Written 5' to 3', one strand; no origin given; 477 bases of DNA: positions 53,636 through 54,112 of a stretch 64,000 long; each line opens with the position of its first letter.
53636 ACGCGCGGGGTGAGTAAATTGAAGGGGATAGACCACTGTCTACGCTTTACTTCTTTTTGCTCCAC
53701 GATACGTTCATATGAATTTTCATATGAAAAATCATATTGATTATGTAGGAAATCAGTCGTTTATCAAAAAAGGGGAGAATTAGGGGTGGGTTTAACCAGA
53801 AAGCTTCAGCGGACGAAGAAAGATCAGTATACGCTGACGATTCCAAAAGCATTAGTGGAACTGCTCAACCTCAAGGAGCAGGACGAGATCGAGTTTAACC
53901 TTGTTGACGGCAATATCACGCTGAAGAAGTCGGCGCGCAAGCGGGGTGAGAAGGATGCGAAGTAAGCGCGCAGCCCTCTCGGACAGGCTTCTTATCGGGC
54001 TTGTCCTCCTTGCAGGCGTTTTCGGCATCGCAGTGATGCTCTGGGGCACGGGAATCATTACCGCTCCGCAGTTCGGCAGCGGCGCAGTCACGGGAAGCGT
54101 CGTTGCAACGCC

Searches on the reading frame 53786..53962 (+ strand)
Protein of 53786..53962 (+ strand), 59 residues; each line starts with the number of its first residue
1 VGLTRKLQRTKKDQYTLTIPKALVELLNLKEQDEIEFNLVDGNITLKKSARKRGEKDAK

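Call 69: search_protein_families(library=pfam, proteins=[window:53786-53962:+], max_evalue=0.01)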
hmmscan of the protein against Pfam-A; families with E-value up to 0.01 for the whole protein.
window:53786-53962:+ (59 aa): 2 families
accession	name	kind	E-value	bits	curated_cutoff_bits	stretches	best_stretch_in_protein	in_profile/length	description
PF04014.23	MazE_antitoxin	-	5.9e-08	33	24.7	1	9-52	2-46/48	Antidote-toxin recognition MazE, bacterial antitoxin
PF15937.10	PrlF_antitoxin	-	0.00019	22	32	1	12-52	5-46/99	prlF antitoxin for toxin YhaV_toxin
